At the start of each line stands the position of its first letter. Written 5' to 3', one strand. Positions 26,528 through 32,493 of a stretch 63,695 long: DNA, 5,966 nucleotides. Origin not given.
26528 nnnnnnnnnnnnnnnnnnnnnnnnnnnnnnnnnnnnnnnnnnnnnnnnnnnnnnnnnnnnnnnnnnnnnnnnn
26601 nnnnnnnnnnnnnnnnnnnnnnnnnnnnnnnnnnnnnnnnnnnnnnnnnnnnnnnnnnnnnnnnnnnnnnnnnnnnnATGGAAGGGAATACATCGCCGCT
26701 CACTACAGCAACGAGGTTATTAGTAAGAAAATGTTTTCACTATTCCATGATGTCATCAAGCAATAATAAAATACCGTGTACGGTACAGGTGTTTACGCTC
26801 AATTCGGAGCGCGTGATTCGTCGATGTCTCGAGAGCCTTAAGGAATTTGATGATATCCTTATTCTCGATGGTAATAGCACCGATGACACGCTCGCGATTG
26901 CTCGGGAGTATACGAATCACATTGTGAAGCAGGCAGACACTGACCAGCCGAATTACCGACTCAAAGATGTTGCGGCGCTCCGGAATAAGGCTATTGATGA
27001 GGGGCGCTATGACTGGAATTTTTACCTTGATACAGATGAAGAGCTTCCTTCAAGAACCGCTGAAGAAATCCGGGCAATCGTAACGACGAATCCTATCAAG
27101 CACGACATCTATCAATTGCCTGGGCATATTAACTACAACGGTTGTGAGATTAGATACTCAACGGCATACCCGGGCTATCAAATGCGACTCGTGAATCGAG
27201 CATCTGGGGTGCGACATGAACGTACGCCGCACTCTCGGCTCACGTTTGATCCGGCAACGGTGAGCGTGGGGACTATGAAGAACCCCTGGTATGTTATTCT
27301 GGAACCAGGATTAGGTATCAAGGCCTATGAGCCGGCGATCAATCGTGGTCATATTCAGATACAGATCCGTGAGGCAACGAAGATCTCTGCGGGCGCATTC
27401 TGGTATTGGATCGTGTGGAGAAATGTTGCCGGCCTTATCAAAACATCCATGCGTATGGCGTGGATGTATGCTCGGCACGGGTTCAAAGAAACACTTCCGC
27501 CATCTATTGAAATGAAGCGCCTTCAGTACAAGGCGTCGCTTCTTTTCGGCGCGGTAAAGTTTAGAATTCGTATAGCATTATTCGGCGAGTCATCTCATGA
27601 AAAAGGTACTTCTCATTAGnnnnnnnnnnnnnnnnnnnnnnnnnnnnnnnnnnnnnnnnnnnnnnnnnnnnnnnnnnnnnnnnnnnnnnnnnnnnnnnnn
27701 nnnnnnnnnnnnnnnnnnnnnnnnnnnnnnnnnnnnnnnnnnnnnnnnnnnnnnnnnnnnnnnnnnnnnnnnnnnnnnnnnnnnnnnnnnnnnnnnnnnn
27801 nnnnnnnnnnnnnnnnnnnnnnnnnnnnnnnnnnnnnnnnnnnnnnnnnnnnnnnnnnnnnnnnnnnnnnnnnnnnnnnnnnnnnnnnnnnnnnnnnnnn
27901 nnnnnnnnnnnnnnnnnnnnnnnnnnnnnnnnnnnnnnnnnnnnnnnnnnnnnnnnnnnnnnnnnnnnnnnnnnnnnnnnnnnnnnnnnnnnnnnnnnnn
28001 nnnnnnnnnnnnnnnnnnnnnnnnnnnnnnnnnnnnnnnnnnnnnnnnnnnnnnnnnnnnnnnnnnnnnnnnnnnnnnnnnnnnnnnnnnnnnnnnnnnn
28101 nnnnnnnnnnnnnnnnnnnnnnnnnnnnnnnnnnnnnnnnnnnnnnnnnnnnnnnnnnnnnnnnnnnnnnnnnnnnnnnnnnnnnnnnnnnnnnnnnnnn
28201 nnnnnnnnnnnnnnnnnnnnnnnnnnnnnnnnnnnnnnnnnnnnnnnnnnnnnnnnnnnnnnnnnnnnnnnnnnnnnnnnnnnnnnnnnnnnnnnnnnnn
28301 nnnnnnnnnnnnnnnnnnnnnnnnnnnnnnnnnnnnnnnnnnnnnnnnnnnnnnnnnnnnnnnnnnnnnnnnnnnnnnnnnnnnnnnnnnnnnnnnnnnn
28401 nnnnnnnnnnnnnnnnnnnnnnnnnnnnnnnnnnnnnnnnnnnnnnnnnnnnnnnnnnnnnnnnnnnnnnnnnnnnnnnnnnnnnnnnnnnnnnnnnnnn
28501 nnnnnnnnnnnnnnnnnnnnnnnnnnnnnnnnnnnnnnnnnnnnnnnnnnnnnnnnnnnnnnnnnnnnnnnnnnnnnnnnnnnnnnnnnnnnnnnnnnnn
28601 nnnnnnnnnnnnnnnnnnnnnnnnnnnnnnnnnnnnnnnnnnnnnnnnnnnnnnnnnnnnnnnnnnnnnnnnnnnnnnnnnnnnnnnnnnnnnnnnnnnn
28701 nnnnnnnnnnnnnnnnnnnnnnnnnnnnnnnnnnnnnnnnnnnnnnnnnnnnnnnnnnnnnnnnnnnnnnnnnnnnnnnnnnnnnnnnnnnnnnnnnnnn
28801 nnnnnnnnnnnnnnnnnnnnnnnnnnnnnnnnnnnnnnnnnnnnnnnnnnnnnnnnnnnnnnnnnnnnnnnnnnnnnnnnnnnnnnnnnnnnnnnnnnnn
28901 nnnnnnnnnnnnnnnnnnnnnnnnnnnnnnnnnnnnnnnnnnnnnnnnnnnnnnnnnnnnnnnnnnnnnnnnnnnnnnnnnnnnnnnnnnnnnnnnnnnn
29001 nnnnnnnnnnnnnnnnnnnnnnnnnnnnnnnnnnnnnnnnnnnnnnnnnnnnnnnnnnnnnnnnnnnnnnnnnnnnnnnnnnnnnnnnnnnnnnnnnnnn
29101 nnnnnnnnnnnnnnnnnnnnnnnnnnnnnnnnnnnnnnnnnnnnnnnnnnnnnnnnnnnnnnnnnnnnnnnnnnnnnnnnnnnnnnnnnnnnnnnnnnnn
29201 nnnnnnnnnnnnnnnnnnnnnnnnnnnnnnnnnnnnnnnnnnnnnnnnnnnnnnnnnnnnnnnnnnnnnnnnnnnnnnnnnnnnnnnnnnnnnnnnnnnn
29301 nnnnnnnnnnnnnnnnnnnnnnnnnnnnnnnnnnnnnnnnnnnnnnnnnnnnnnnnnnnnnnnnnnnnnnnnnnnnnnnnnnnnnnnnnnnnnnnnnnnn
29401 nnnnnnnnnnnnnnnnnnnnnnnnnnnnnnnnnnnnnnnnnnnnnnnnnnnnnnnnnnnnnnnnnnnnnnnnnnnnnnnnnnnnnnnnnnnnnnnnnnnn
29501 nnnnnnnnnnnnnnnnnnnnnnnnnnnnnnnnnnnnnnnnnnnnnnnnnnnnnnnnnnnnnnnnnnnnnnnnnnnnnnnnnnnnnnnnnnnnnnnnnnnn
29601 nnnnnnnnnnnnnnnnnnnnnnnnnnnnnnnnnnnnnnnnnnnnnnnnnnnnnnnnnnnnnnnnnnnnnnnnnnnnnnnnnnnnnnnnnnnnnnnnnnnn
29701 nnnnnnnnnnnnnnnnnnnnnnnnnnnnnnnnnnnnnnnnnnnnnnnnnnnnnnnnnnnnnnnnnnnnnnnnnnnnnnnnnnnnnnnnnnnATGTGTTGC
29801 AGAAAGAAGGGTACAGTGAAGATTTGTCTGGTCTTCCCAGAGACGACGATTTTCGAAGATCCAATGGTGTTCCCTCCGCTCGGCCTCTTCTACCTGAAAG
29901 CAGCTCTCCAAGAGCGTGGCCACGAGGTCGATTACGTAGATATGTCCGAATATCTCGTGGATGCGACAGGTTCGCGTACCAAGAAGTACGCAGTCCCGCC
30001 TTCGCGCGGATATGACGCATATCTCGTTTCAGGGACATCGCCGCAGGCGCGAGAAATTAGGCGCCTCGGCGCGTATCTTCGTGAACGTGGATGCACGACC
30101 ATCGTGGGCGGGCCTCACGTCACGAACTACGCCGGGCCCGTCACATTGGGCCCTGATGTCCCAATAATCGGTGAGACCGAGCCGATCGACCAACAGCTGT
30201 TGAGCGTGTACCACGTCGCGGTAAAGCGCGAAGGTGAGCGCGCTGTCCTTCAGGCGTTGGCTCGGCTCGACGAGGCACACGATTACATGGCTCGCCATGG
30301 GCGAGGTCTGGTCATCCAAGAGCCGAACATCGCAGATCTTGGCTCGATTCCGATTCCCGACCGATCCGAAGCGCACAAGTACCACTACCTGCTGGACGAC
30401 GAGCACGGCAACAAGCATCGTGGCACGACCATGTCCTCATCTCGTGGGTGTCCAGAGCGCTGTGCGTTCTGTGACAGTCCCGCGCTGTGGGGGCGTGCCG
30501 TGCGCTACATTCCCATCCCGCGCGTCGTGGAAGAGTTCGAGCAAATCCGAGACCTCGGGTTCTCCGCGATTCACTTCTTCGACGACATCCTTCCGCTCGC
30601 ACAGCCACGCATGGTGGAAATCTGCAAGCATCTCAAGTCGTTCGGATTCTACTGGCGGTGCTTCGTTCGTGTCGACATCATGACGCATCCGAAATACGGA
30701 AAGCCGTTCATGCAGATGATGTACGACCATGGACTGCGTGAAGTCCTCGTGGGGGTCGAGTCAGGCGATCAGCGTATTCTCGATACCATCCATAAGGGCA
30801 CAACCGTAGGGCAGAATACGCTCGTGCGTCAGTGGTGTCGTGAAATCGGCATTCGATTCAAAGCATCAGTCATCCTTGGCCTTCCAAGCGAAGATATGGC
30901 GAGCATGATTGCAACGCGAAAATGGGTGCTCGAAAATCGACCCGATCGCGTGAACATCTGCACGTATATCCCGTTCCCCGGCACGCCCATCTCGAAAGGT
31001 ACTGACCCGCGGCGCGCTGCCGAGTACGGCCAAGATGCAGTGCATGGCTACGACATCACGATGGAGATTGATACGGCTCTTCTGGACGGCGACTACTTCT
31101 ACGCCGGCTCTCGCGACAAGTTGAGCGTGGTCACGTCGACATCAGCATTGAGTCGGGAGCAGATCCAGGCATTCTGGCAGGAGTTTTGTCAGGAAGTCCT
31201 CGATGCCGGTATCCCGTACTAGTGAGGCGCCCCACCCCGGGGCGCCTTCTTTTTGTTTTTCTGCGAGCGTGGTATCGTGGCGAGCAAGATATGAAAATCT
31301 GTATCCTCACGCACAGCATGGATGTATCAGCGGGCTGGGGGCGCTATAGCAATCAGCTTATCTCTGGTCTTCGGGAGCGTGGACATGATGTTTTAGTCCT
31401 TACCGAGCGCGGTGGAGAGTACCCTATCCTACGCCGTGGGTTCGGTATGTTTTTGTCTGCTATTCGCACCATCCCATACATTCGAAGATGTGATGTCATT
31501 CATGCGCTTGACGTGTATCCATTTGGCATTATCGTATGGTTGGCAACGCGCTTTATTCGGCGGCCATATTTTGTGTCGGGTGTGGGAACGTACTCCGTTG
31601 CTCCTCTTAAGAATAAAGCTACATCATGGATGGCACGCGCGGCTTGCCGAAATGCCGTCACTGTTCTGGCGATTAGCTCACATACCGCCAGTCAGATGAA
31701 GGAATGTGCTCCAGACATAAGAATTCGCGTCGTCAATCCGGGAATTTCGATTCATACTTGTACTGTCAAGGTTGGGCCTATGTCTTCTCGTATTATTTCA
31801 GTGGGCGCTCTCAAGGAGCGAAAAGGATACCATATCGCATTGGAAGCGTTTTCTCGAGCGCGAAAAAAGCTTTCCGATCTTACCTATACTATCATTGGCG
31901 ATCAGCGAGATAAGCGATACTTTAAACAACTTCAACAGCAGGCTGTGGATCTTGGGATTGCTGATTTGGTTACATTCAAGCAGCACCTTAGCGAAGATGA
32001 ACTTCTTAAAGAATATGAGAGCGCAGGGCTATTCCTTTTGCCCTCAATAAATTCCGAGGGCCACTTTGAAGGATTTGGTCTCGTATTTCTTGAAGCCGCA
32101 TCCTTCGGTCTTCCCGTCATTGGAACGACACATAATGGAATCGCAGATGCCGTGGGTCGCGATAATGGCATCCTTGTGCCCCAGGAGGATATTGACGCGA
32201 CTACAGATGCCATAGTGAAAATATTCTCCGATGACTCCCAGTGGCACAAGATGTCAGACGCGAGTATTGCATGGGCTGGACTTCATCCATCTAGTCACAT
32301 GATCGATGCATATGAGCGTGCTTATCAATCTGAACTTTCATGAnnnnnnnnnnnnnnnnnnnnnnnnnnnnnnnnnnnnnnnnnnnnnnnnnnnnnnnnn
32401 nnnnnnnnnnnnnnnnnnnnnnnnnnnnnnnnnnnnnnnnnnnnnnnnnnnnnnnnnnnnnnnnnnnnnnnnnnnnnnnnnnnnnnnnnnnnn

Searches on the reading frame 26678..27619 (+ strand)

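Call 37: search_protein_families(library=pfam, proteins=[window:26678-27619:+], max_evalue=0.001)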
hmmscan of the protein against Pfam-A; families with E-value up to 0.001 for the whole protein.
window:26678-27619:+ (313 aa): 2 families
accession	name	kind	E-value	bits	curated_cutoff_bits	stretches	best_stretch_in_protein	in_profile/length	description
PF00535.33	Glycos_transf_2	-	2.8e-11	44.1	23.3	1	37-149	3-117/168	Glycosyl transferase family 2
PF13704.12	Glyco_tranf_2_4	-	1.2e-06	29.3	27.5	1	44-131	4-94/98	Glycosyl transferase family 2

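Call 63: search_protein_families(library=ncbifam, proteins=[window:26678-27619:+], max_evalue=0.001)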
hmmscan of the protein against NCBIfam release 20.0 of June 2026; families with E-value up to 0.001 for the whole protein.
window:26678-27619:+ (313 aa): 5 families
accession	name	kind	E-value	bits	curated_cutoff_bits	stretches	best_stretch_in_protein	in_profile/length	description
TIGR04195.1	S_glycosyl_SunS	equivalog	2.3e-11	43.2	350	1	34-121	59-142/421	SunS family peptide S-glycosyltransferase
TIGR04182.1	glyco_TIGR04182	equivalog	9.9e-07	28.4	325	1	35-87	3-57/293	S-layer glycoprotein N-glycosyltransferase AglJ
TIGR04283.1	glyco_like_mftF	equivalog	3.5e-05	23.5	182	1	38-138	5-100/221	TIGR04283 family arsenosugar biosynthesis glycosyltransferase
NF038302.1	EPS_HpsE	equivalog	4.2e-05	22.7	300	1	35-121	4-97/307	hormogonium polysaccharide biosynthesis glycosyltransferase HpsE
NF007482.0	PRK10073.1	equivalog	8e-05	21.8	423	1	26-137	2-112/334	glycosyltransferase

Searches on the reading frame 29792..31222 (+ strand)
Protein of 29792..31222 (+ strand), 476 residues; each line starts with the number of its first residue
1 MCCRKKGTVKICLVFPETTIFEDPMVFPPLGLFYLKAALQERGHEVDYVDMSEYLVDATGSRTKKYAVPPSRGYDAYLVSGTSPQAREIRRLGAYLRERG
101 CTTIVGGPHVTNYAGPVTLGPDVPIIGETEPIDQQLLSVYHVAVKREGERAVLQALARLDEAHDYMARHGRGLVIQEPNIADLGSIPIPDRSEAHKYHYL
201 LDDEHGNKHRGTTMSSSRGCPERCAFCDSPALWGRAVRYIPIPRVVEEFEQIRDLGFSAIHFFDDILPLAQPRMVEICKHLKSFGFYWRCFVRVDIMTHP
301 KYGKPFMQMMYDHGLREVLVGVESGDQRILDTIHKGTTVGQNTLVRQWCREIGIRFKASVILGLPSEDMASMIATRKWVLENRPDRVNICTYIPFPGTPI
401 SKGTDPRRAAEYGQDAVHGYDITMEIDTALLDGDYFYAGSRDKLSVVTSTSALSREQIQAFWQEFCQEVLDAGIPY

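Call 37: search_protein_families(library=pfam, proteins=[window:29792-31222:+], max_evalue=0.001)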
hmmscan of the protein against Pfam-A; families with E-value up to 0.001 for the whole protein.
window:29792-31222:+ (476 aa): 2 families
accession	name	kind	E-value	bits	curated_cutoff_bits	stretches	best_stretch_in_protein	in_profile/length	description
PF04055.27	Radical_SAM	-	1.2e-12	48.7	29.5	1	215-378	2-165/166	Radical SAM superfamily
PF02310.24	B12-binding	-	1.7e-08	34.7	32.1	1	26-131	11-115/121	B12 binding domain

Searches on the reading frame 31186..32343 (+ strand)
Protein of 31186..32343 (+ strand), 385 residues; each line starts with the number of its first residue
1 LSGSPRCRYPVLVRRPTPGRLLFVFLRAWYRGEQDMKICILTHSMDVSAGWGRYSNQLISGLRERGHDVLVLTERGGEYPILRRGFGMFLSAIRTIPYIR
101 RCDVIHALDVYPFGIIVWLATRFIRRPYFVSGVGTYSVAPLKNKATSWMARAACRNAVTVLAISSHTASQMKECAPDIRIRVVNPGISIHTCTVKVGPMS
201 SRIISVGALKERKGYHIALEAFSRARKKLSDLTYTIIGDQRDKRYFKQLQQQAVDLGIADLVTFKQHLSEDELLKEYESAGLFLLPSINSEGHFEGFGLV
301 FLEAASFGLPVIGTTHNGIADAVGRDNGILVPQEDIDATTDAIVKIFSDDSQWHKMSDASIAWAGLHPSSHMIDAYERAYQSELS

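Call 37: search_protein_families(library=pfam, proteins=[window:31186-32343:+], max_evalue=0.001)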
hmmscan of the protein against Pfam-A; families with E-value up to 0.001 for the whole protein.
window:31186-32343:+ (385 aa): 5 families
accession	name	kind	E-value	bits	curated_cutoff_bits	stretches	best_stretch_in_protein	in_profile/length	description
PF00534.26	Glycos_transf_1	-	9.4e-32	110.3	26.4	1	202-360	17-169/172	Glycosyl transferases group 1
PF13692.12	Glyco_trans_1_4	-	1e-27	97.5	27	1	202-349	3-142/142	Glycosyl transferases group 1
PF20706.3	GT4-conflict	-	4.1e-13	49.5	26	1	141-349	131-339/385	Family 4 Glycosyltransferase in conflict systems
PF13579.12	Glyco_trans_4_4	-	9.2e-13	49.3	29.7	1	50-186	2-158/158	Glycosyl transferase 4-like domain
PF13439.12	Glyco_transf_4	-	8.3e-12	45.9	28.5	1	50-188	3-167/170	Glycosyltransferase Family 4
